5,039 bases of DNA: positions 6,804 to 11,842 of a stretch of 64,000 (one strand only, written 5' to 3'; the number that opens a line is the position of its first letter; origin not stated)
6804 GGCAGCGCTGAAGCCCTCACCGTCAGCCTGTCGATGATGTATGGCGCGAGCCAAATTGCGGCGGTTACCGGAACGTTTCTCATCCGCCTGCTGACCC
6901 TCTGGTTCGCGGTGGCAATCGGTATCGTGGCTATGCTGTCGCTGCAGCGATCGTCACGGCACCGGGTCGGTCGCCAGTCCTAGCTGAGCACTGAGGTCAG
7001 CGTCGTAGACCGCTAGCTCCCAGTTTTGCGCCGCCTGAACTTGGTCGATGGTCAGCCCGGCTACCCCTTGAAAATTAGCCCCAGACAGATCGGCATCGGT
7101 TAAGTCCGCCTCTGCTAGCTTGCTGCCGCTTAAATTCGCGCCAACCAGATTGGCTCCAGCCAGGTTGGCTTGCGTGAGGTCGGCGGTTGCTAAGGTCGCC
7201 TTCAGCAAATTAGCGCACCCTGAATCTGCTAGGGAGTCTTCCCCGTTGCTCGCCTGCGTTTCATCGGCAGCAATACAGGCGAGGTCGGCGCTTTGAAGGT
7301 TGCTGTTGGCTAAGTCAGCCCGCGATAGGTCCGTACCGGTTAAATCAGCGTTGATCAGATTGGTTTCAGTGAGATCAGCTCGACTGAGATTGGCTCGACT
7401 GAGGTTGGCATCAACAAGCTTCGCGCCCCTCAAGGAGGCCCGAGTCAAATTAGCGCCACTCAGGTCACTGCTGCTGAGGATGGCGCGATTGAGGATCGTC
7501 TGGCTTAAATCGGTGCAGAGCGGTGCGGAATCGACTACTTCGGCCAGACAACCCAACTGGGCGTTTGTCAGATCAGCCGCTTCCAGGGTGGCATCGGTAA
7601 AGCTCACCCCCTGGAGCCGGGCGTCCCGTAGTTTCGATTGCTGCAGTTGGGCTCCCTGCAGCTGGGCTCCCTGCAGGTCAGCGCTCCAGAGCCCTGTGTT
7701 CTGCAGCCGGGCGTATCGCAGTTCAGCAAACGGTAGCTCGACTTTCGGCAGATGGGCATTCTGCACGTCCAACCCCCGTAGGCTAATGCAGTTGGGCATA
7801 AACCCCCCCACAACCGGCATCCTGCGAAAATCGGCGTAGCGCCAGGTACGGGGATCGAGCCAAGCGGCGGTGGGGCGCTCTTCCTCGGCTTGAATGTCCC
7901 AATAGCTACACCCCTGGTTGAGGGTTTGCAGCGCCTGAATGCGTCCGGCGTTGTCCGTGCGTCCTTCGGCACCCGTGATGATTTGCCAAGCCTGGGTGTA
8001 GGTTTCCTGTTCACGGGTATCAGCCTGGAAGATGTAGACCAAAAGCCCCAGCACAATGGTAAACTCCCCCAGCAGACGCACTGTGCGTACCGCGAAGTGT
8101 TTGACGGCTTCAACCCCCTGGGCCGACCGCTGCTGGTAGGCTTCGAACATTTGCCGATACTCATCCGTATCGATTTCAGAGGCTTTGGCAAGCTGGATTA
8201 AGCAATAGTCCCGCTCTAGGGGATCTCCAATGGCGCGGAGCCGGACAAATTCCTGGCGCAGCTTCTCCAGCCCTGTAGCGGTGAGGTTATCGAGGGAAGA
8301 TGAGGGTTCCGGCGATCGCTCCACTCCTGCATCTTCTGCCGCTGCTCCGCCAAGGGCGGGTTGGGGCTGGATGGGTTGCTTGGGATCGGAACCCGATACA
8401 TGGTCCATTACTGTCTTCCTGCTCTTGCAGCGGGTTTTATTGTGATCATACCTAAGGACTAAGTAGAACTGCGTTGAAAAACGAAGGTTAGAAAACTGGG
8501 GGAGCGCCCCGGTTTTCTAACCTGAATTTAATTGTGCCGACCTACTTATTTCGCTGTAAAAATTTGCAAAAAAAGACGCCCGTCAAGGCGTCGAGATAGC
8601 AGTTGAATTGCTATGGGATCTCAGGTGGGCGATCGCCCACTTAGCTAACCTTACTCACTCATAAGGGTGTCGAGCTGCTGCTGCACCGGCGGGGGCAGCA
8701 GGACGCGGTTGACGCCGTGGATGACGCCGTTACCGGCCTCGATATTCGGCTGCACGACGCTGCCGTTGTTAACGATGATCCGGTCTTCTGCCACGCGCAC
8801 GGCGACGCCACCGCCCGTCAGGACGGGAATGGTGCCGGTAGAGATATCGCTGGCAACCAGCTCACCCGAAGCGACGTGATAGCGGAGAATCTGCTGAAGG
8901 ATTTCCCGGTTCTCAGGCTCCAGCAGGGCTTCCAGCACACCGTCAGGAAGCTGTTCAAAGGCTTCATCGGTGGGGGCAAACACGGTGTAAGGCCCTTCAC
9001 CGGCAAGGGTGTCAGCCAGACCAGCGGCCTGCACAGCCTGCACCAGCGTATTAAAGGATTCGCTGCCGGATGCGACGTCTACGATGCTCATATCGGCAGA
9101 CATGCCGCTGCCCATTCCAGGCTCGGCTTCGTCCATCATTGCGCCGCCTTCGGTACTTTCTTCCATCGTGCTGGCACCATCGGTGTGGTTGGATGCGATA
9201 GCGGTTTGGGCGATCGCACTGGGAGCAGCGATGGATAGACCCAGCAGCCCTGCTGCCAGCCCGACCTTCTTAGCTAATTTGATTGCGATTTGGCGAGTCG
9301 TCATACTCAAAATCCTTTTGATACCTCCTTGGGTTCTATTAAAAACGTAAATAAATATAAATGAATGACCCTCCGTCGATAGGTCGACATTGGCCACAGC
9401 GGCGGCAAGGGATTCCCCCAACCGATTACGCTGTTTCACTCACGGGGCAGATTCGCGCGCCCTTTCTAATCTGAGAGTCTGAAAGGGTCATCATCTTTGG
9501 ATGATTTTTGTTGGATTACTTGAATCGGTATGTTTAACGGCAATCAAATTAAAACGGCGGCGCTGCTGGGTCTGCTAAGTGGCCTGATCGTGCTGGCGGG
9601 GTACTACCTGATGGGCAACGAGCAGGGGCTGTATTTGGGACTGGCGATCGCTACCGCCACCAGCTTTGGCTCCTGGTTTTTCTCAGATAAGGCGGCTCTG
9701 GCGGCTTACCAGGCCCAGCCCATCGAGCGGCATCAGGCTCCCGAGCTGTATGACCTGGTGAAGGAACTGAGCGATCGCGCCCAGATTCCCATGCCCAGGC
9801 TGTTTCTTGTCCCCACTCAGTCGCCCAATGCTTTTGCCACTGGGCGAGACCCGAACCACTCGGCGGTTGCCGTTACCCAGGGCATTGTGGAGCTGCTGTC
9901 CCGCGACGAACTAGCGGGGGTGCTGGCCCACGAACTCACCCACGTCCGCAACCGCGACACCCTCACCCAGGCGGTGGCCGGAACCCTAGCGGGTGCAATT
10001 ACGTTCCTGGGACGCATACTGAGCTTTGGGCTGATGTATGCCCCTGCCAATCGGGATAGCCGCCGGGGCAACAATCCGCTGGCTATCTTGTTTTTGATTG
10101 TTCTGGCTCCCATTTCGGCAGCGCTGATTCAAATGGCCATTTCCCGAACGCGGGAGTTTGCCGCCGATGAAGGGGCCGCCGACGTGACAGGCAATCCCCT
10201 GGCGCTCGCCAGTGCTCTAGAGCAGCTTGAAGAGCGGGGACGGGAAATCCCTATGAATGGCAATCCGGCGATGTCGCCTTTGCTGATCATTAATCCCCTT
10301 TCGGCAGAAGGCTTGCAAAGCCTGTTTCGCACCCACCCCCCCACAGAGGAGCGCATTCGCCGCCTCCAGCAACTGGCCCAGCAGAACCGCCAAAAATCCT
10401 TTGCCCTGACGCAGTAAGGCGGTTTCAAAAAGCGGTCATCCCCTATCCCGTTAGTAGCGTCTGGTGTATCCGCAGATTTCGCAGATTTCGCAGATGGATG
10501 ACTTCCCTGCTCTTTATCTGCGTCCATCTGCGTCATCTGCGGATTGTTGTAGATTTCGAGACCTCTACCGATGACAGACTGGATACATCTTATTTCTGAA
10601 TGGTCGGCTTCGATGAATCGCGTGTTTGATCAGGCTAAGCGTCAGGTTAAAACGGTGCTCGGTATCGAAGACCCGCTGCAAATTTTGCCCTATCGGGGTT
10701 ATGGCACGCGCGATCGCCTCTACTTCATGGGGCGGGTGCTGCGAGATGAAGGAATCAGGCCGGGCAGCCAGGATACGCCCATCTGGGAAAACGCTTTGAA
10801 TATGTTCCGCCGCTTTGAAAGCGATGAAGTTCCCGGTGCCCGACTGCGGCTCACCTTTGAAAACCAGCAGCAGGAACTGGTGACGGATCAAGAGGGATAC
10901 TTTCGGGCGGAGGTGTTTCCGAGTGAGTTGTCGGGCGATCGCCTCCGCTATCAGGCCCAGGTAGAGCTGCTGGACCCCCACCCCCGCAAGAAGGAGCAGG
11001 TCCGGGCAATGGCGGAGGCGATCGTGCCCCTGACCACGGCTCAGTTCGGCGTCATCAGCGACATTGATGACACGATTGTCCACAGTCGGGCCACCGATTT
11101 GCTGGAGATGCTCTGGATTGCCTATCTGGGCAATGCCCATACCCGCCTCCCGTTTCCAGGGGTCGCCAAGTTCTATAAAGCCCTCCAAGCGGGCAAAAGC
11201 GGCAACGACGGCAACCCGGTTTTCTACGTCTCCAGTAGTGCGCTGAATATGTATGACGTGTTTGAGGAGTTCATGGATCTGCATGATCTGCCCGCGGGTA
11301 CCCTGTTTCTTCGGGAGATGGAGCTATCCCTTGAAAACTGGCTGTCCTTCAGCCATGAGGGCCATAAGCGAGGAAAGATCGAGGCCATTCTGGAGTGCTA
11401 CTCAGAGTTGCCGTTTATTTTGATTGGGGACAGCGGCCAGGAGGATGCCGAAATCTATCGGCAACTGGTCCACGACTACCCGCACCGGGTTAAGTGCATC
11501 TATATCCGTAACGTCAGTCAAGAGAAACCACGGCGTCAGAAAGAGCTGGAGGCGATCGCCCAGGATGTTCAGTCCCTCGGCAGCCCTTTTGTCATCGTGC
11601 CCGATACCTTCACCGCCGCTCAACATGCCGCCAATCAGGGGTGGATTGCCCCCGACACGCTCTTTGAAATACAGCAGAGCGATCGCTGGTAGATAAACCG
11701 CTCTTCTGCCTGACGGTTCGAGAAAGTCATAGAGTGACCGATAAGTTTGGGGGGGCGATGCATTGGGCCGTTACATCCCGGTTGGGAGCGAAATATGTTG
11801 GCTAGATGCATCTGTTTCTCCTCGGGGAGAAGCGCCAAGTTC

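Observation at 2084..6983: Four-gene cluster resembling the mycobacterial polyprenyl-phospho-D-arabinofuranose (DPA) donor pathway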

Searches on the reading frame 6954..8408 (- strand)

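Call 3: search_protein_families(library=pfam, proteins=[window:6954-8408:-], max_evalue=0.01)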
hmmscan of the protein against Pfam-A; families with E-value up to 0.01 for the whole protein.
window:6954-8408:- (484 aa): 4 families
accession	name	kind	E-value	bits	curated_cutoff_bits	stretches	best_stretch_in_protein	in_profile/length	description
PF00805.28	Pentapeptide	-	3.9e-47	157.8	20.2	5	409-448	1-40/40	Pentapeptide repeats (8 copies)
PF13599.13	Pentapeptide_4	-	2.4e-21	76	38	2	304-375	6-77/78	Pentapeptide repeat region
PF13576.12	Pentapeptide_3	-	6e-17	62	27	2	412-452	2-44/48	Pentapeptide repeats (9 copies)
PF25296.1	Decapeptide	-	1.6e-05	25.1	45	0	233-282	15-64/74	Decapeptide repeat region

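Call 4: search_protein_families(library=ncbifam, proteins=[window:6954-8408:-], max_evalue=0.01)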
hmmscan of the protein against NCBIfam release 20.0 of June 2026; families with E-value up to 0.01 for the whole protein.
window:6954-8408:- (484 aa): 17 families
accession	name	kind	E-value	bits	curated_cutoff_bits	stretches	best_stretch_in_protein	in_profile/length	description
NF047416.1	penta_HetL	equivalog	5.8e-32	110.9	260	2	298-445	67-217/218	heterocyst differentiation pentapeptide repeat protein HetL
NF052603.1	penta_Alr5209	equivalog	1.1e-31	109.3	125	4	210-285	20-95/113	Alr5209 family pentapeptide repeat protein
NF011744.0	PRK15197.1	equivalog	1.6e-24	86.6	274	3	300-390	175-265/291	SPI-2 type III secretion system effector PipB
NF011743.0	PRK15196.1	equivalog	1e-22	80.5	354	2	209-390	158-338/350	type III secretion system effector PipB2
NF033086.2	penta_rpt_Qnr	equivalog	5.6e-18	65.4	240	2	299-377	116-194/211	Qnr family pentapeptide repeat protein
NF038182.1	penta_rpt_SmQnr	exception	9.9e-17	61.5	460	3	216-288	113-185/215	SmQnr family pentapeptide repeat protein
NF033375.2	penta_rpt_QnrE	exception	2.4e-15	57.1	480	2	203-288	101-184/214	QnrE family quinolone resistance pentapeptide repeat protein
NF000420.1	penta_rpt_QnrB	exception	3.5e-15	56.6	460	2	300-460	55-202/214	QnrB family quinolone resistance pentapeptide repeat protein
NF000349.1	mfpA_AE000516.2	equivalog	5e-14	52.5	360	3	302-386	85-169/183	pentapeptide repeat protein MfpA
NF012152.0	penta_rpt_QnrC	exception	2.2e-13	50.7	500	2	229-365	58-188/221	QnrC family quinolone resistance pentapeptide repeat protein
NF000071.4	penta_rpt_QnrA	exception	1.3e-12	47.9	450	2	230-368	59-196/218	QnrA family quinolone resistance pentapeptide repeat protein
NF000056.3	penta_rpt_QnrS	exception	8.4e-12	45.2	460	1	303-369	41-107/218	QnrS family quinolone resistance pentapeptide repeat protein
NF000421.1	penta_rpt_QnrVC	exception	5.3e-11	42.9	460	1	223-375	57-193/218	QnrVC family quinolone resistance pentapeptide repeat protein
NF000139.2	penta_rpt_QnrD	exception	2.8e-10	40.5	425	1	299-374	124-194/214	QnrD family quinolone resistance pentapeptide repeat protein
NF012151.0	penta_rpt_QnrAS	exception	6.5e-10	39.4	490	1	227-369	61-197/218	QnrAS family quinolone resistance pentapeptide repeat protein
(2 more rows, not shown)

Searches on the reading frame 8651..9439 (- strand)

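Call 32: search_protein_families(library=pfam, proteins=[window:8651-9439:-], max_evalue=0.001)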
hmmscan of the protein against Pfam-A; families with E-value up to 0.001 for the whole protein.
window:8651-9439:- (262 aa): 1 family
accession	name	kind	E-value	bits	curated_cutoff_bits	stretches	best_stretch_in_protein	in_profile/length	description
PF02469.27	Fasciclin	-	6.9e-35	120.4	22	1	128-249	2-123/123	Fasciclin domain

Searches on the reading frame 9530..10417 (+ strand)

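Call 32: search_protein_families(library=pfam, proteins=[window:9530-10417:+], max_evalue=0.001)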
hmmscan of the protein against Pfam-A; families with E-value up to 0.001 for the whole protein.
window:9530-10417:+ (295 aa): 1 family
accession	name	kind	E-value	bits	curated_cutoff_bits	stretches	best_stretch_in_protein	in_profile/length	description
PF01435.24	Peptidase_M48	-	2.4e-33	116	20.3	1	68-282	2-185/186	Peptidase family M48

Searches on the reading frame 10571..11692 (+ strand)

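Call 32: search_protein_families(library=pfam, proteins=[window:10571-11692:+], max_evalue=0.001)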
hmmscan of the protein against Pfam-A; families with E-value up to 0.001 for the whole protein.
window:10571-11692:+ (373 aa): 1 family
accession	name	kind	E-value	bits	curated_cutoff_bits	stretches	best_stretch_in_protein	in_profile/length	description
PF09949.15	APP1_cat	-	5.7e-49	166.4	27.1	1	159-314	1-154/154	Phosphatidate phosphatase APP1, catalytic domain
